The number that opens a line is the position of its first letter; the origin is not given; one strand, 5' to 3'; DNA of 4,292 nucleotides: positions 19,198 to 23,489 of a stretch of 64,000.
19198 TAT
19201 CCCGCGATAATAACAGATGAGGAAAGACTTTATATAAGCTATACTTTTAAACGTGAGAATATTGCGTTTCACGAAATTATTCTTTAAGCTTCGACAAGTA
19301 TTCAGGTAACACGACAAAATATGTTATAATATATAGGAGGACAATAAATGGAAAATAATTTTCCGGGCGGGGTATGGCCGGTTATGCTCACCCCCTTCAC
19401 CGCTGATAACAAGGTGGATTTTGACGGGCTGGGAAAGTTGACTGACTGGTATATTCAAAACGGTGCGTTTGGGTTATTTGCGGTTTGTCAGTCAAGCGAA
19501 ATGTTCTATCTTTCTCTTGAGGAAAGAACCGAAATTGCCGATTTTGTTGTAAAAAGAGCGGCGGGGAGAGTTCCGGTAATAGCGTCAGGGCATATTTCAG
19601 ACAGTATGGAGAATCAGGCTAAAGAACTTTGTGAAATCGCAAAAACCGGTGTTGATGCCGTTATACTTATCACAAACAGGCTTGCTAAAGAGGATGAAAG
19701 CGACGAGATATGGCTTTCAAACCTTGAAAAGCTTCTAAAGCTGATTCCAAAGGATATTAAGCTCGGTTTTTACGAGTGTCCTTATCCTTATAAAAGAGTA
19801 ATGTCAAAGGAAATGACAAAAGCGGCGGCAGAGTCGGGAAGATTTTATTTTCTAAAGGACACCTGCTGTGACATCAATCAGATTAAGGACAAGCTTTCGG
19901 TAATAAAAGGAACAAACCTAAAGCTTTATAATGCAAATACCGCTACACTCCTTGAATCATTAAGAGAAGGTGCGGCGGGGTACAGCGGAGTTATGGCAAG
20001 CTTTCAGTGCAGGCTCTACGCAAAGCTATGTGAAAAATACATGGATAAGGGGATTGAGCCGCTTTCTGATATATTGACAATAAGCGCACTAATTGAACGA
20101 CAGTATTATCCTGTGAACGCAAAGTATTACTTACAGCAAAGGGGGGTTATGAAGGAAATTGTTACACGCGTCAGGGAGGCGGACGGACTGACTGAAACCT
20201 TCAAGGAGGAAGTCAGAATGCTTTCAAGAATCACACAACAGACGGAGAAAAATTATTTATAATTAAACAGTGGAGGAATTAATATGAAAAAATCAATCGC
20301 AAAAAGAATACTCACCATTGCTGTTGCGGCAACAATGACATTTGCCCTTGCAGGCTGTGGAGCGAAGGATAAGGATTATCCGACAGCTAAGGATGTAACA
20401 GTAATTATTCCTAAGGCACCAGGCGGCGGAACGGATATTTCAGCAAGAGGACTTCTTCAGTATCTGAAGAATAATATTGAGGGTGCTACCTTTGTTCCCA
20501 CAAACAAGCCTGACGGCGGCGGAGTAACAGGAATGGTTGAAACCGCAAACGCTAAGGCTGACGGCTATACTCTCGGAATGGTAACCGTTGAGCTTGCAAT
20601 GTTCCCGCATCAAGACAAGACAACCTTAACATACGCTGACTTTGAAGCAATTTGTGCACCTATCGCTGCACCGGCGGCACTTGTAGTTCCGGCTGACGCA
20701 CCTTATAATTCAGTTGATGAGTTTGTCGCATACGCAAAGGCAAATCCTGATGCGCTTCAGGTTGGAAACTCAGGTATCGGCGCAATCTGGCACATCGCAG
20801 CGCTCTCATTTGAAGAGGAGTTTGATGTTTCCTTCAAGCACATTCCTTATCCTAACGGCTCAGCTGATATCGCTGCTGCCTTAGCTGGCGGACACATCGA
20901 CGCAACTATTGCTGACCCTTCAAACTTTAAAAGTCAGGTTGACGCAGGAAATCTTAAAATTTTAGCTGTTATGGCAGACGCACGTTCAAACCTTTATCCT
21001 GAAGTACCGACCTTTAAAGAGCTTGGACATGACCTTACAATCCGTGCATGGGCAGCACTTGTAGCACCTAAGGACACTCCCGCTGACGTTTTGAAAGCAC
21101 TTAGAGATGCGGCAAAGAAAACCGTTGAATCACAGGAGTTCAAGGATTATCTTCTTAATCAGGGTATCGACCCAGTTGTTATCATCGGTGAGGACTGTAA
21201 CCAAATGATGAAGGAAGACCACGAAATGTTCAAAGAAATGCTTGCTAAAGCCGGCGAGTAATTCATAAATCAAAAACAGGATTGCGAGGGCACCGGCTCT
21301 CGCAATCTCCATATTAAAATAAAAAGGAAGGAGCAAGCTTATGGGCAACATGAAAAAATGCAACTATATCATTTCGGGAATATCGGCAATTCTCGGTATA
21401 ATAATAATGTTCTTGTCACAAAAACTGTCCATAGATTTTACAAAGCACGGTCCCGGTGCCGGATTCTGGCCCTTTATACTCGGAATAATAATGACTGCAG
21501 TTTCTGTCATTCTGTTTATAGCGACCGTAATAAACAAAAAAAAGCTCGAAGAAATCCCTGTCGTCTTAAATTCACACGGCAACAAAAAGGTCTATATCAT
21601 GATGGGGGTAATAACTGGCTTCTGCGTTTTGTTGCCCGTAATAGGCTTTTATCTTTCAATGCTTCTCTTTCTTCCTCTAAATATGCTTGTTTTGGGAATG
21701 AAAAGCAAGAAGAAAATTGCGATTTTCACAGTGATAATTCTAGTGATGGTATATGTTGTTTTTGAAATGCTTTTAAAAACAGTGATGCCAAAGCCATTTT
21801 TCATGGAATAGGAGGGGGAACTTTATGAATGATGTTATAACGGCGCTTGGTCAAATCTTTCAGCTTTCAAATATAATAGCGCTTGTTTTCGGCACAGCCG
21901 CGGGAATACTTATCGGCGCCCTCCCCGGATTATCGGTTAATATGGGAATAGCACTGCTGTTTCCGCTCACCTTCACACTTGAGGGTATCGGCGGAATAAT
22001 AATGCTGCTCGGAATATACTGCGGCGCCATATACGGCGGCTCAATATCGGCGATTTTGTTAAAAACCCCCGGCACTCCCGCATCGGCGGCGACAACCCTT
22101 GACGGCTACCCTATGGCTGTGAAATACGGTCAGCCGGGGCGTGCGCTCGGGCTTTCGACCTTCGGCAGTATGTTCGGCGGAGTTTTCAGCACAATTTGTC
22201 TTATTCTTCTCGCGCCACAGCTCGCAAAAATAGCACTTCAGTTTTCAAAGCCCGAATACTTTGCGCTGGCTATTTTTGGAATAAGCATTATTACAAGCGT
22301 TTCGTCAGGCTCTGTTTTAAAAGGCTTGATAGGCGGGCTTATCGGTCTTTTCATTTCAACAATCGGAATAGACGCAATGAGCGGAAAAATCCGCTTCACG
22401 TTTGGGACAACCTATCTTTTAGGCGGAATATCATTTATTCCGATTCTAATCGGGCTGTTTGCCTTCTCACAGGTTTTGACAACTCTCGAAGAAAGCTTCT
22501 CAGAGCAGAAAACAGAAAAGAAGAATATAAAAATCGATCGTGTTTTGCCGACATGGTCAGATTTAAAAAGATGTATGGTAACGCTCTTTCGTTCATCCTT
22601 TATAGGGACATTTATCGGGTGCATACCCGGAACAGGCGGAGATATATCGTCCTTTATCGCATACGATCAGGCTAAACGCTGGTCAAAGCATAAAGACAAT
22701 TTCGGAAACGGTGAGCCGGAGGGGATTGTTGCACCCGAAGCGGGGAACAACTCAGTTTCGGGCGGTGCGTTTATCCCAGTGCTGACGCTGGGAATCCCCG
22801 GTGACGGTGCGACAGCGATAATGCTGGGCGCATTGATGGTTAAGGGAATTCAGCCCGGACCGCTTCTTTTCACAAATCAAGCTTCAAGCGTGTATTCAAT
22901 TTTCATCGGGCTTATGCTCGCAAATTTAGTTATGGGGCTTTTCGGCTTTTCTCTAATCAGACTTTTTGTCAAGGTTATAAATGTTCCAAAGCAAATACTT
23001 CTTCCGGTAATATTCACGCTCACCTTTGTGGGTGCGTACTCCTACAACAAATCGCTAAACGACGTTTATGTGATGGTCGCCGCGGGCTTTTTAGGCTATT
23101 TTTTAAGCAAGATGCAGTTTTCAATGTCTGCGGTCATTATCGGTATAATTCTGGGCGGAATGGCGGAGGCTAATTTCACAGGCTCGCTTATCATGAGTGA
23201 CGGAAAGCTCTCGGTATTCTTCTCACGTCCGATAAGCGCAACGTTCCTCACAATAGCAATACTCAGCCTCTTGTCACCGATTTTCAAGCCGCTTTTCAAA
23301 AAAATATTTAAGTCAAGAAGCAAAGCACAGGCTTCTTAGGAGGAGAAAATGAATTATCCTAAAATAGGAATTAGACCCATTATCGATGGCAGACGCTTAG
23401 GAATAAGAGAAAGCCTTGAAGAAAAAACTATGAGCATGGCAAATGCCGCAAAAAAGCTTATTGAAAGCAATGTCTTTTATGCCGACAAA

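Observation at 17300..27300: IclR-regulated ten-gene cluster whose enzyme set fits catabolism of a 3-deoxy-2-ulosonic acid (KDO-type), imported by a TctCBA transporter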

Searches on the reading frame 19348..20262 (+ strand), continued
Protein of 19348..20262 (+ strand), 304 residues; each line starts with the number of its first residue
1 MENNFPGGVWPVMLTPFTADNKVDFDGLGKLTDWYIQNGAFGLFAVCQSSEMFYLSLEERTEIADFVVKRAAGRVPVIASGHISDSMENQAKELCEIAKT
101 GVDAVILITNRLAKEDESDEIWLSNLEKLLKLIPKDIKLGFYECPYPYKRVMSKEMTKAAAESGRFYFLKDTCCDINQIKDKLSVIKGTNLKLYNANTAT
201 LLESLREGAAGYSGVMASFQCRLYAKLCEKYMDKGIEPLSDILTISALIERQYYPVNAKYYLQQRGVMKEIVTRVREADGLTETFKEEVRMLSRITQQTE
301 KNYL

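Call 77: search_protein_families(library=ncbifam, max_evalue=1e-10, proteins=[L043:11849-13399:+, L043:13468-14697:+, L043:14735-16069:+, L005:14625-15128:+, L005:15329-16555:+, L005:17284-18759:+, L065:12090-14483:+, L031:15044-15898:+, L031:15912-16949:+, L040:13606-15000:+])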
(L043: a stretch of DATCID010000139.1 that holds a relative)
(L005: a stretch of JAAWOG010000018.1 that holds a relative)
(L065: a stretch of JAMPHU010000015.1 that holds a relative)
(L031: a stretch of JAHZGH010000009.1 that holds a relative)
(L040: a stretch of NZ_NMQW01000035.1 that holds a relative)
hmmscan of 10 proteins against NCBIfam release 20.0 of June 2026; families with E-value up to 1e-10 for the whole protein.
L043:11849-13399:+ (516 aa): 12 families
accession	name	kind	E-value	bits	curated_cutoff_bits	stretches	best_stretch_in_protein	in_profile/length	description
TIGR01312.1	XylB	equivalog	3.1e-174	580.1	380.25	1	12-502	1-481/481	xylulokinase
NF011601.0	PRK15027.1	equivalog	6.4e-120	400.8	912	1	11-505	2-480/484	xylulokinase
TIGR01314.1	gntK_FGGY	equivalog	2.4e-105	352.9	648.55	1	10-511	1-500/505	gluconokinase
TIGR01311.1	glycerol_kin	equivalog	2.8e-72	243.7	590.35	1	10-486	2-476/496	glycerol kinase GlpK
NF008187.0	PRK10939.1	equivalog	1e-71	242.2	528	1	9-503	4-502/521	autoinducer-2 kinase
NF000756.0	PRK00047.1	subfamily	4.2e-67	226.5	498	1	9-482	5-473/502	glycerol kinase GlpK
NF003154.0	PRK04123.1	equivalog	3.5e-58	197.7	428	1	10-504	5-537/554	ribulokinase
TIGR02628.1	fuculo_kin_coli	equivalog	1e-49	169.8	470.9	1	12-474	4-456/465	L-fuculokinase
TIGR01234.1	L-ribulokinase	equivalog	2.6e-45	155.2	583.25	1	10-504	2-530/536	ribulokinase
TIGR01315.1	5C_CHO_kinase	subfamily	1.2e-36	126.5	408.7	1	10-502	1-535/541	FGGY family pentulose kinase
TIGR02627.1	rhamnulo_kin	equivalog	7.5e-22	77.5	527.95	1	90-228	79-217/454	rhamnulokinase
NF007925.0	PRK10640.1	equivalog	1e-18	67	639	1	82-228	77-223/489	rhamnulokinase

L043:13468-14697:+ (409 aa): 10 families
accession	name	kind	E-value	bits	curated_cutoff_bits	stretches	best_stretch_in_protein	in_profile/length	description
NF047937.1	TransRegNagC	equivalog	7.5e-65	219.7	650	1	13-397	2-381/399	DNA-binding transcriptional regulator NagC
TIGR00744.1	ROK_glcA_fam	subfamily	8.2e-51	173.1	260.35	1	93-399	1-307/318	ROK family glucokinase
NF049930.1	TransRegMlc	equivalog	2.4e-48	165.5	530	1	12-399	6-389/405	sugar metabolism global transcriptional regulator Mlc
NF007251.0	PRK09698.1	equivalog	3.1e-30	105.5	253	1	91-403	7-299/304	allose kinase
NF003461.0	PRK05082.1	subfamily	2.7e-24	86.1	283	1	95-399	6-285/291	N-acetylmannosamine kinase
NF047821.1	NactlManKinNanK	equivalog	1.5e-23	83.7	450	1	105-399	16-285/288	N-acetylmannosamine kinase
NF045551.1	GK_Pyrobac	equivalog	1.9e-19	70.1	500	1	93-402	3-282/294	ATP-dependent glucokinase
NF007108.0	PRK09557.1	equivalog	9.4e-19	67.8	443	1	92-355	3-257/303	fructokinase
NF042998.1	bglucokin_BglK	equivalog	2.2e-16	60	550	1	140-355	42-246/291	beta-glucoside kinase BglK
NF009835.0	PRK13310.1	equivalog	6.7e-16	58.5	380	1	94-402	4-302/303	N-acetylglucosamine kinase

L043:14735-16069:+ (444 aa): 4 families
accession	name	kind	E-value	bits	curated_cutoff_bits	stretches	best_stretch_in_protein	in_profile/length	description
TIGR02630.1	xylose_isom_A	equivalog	6.3e-219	727.3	533.25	1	10-440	2-435/435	xylose isomerase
NF003998.0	PRK05474.1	subfamily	2e-216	718.9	459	1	7-441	2-438/439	xylose isomerase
NF009115.0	PRK12465.1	subfamily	5.2e-172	572.6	888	1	7-440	10-443/445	xylose isomerase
TIGR02631.1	xylA_Arthro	equivalog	1.3e-34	119.8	447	1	78-350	25-291/382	xylose isomerase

L005:14625-15128:+ (167 aa): 0 families

L005:15329-16555:+ (408 aa): 1 family
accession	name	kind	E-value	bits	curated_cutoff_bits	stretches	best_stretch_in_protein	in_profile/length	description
NF008688.0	PRK11709.1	equivalog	6.2e-183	607.5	306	1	42-408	1-355/355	L-ascorbate 6-phosphate lactonase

L005:17284-18759:+ (491 aa): 7 families
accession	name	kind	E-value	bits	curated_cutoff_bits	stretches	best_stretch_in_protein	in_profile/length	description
NF009552.0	PRK12997.1-4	equivalog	5.3e-133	444.4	921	1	1-476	1-472/477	PTS sugar transporter subunit IIC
NF006919.1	PRK09410.1-1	equivalog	3.3e-117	391.8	380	1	10-446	2-415/415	PTS ascorbate transporter subunit IIC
NF007094.0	PRK09548.1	equivalog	1.4e-97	327.6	687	1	1-464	1-460/598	PTS ascorbate-specific subunit IIBC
NF009550.0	PRK12997.1-1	equivalog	6.3e-88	295.5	583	1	12-449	15-437/447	PTS sugar transporter subunit IIC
NF009553.0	PRK12997.1-5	subfamily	1.2e-65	222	423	1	8-421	4-394/426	PTS sugar transporter subunit IIC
NF009549.0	PRK12996.1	equivalog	1.1e-40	139.7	890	1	10-463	8-438/463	PTS ascorbate transporter subunit IIC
NF009551.0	PRK12997.1-3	equivalog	7.5e-38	130.9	657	1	10-418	6-389/433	PTS sugar transporter subunit IIC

L065:12090-14483:+ (797 aa): 18 families
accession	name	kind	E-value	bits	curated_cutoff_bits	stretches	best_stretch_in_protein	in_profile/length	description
NF005208.0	PRK06676.1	equivalog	4.4e-19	68.7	368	1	719-793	189-262/391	30S ribosomal protein S1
NF004952.0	PRK06299.1-2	equivalog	4.6e-18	64.9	524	1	718-793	213-287/580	30S ribosomal protein S1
NF004953.0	PRK06299.1-3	equivalog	8e-18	64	720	1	719-795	209-284/580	30S ribosomal protein S1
NF004954.0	PRK06299.1-4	equivalog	3e-17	62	727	1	718-793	186-260/560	30S ribosomal protein S1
NF000907.0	PRK00087.1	equivalog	1e-16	60.3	624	1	719-793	474-547/671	bifunctional 4-hydroxy-3-methylbut-2-enyl diphosphate reductase/30S ribosomal protein S1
NF005973.0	PRK08059.1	equivalog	1.2e-16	61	148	1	718-794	2-78/123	S1 domain-containing post-transcriptional regulator GSP13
NF005911.0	PRK07899.1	equivalog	1.7e-16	60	691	1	718-794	203-278/486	30S ribosomal protein S1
NF040579.1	S1_dom_CvfD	subfamily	2.9e-16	59.7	117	1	722-795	2-75/113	CvfD/Ygs/GSP13 family RNA-binding post-transcriptional regulator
NF004955.0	PRK06299.1-5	equivalog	1.6e-15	56.4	878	1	718-793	193-267/566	30S ribosomal protein S1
TIGR00717.1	rpsA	equivalog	5.5e-15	54.9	577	1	719-794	183-257/516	30S ribosomal protein S1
NF004951.0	PRK06299.1-1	equivalog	8.3e-15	54.1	918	1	718-793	186-260/556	30S ribosomal protein S1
NF004956.0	PRK06299.1-6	equivalog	1.3e-13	50.4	711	1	719-793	281-356/554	30S ribosomal protein S1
NF006363.0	PRK08582.1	equivalog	2.7e-13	50.3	171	1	724-793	6-74/140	S1 domain-containing RNA-binding protein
TIGR03591.1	polynuc_phos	equivalog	5.7e-13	48.2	525.05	1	719-793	614-687/689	polyribonucleotide nucleotidyltransferase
NF004473.0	PRK05807.1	equivalog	1e-12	48.6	178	1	721-793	3-73/136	S1 domain-containing RNA-binding protein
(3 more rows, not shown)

L031:15044-15898:+ (284 aa): 1 family
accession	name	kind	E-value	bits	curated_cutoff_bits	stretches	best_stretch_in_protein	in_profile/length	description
TIGR01222.1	minC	equivalog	2.3e-25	89.7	95.25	1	28-246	13-207/226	septum site-determining protein MinC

L031:15912-16949:+ (345 aa): 8 families
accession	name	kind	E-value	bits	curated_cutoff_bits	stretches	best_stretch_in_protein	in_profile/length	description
NF008079.0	PRK10818.1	equivalog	5.8e-136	452.1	508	1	77-343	2-269/270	septum site-determining protein MinD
TIGR01968.1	minD_bact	equivalog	2.1e-104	348.5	212.9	1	78-341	2-257/261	septum site-determining protein MinD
TIGR01969.1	minD_arch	subfamily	1.4e-43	148.9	201.75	1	78-327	1-236/251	cell division ATPase MinD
NF041136.1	MrpORP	equivalog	2.1e-14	53.6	450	1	79-323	7-250/365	iron-sulfur cluster carrier protein MrpORP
NF041546.1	ParA_partition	equivalog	2.9e-12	46.6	180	0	79-115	1-37/203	ParA family partition ATPase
TIGR01007.1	eps_fam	subfamily_domain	1.7e-11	44.1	108.05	1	76-218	16-158/204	polysaccharide biosynthesis tyrosine autokinase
TIGR03815.1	CpaE_hom_Actino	equivalog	6e-11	42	154.45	0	76-319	110-338/340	septum site-determining protein Ssd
NF047398.1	AAA_KGGVGR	domain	6.7e-11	42.9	90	0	77-230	2-184/190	KGGVGR-motif variant AAA ATPase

L040:13606-15000:+ (464 aa): 1 family
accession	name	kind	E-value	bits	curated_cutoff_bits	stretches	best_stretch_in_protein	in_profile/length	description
NF045638.1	Mrt_dep_phytase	exception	4.9e-65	219.9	440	1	120-452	23-355/430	myxosortase-dependent phytase-like phosphatase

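Call 78: list_cluster_members(proteins=[P0001, P0121])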
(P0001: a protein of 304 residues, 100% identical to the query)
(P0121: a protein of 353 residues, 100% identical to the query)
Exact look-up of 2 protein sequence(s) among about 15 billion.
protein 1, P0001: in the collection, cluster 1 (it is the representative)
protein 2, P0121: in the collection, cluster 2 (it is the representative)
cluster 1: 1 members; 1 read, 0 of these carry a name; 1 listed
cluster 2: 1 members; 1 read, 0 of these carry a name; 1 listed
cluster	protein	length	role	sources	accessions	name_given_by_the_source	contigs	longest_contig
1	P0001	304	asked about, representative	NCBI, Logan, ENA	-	-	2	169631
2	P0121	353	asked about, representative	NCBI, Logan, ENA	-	-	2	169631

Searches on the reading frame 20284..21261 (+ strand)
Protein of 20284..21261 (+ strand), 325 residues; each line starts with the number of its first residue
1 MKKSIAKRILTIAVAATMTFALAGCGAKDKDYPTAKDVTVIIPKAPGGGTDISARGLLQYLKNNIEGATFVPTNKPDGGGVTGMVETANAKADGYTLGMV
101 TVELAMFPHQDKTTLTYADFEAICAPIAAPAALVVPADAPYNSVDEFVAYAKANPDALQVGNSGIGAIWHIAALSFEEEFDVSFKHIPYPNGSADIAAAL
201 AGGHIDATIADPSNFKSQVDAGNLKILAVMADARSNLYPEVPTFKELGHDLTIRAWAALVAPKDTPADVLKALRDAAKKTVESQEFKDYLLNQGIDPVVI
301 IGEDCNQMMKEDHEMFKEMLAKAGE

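Call 3: search_protein_families(library=pfam, proteins=[window:20284-21261:+])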
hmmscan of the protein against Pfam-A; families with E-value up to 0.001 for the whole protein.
window:20284-21261:+ (325 aa): 1 family
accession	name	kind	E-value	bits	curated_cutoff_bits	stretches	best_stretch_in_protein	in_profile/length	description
PF03401.19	TctC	-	4.1e-55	187.7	27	1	67-322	14-271/274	Tripartite tricarboxylate transporter family receptor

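Call 4: search_protein_families(library=ncbifam, proteins=[window:20284-21261:+])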
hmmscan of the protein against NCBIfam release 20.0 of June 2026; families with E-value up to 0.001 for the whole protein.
window:20284-21261:+ (325 aa): 0 families

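Call 80: search_solved_structures(query=window:20284-21261:+, max_evalue=0.00001)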
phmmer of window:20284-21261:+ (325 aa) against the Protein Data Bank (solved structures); distinct sequences matched with E-value up to 0.00001: 11.
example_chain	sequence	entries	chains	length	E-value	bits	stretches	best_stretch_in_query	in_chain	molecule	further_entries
4x9t_A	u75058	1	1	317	6.4e-52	180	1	32-324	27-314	Uncharacterized protein UPF0065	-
25hk_A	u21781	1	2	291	1.7e-42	149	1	30-292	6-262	Tripartite tricarboxylate transporter substrate binding protein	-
2dvz_A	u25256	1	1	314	1e-33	120.2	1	32-322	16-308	Putative exported protein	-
2f5x_A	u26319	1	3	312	5.3e-31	111.3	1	31-298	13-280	BugD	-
8hka_A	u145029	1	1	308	1.1e-28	103.7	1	35-297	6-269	Periplasmic terephthalate binding protein (TBP)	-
8hkb_A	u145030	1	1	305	1.5e-28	103.2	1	37-297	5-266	Periplasmic terephthalate binding protein (TBP)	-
8hk9_D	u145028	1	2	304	2.4e-28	102.5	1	38-297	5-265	Periplasmic terephthalate binding protein (TBP)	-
2qpq_A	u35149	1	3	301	8.1e-28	100.8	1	31-318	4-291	protein Bug27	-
7ndr_A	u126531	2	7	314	1.3e-26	96.9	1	35-322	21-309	Tripartite tricarboxylate transporter substrate binding protein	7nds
5oei_A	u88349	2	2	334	8.1e-21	77.8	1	30-277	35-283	Uncharacterized protein family UPF0065:Tat pathway signal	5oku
6hke_A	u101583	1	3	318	1.3e-20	77.2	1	31-292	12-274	Possible TctC subunit of the Tripartite Tricarboxylate Transport(TTT) Family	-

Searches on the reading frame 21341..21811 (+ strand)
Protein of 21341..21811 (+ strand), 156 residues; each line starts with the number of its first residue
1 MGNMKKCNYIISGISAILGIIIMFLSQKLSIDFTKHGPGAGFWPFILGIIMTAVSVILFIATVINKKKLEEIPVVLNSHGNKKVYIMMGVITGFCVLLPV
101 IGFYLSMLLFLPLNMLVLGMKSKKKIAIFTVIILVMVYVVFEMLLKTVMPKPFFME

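Call 3: search_protein_families(library=pfam, proteins=[window:21341-21811:+])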
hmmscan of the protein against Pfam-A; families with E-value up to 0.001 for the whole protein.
window:21341-21811:+ (156 aa): 1 family
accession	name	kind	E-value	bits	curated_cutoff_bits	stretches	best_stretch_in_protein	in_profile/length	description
PF07331.16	TctB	-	1.8e-18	67.4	29.1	1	16-150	8-137/137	Tripartite tricarboxylate transporter TctB family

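Call 4: search_protein_families(library=ncbifam, proteins=[window:21341-21811:+])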
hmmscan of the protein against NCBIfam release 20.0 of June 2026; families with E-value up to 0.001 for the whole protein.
window:21341-21811:+ (156 aa): 0 families

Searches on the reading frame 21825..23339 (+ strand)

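Call 3: search_protein_families(library=pfam, proteins=[window:21825-23339:+])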
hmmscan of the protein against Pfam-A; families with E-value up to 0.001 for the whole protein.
window:21825-23339:+ (504 aa): 1 family
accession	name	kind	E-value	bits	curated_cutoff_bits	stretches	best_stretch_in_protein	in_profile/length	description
PF01970.21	TctA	-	2.4e-160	534.3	28.9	1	17-438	1-422/423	Tripartite tricarboxylate transporter TctA family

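Call 4: search_protein_families(library=ncbifam, proteins=[window:21825-23339:+])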
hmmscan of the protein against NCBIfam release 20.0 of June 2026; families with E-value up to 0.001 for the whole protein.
window:21825-23339:+ (504 aa): 0 families
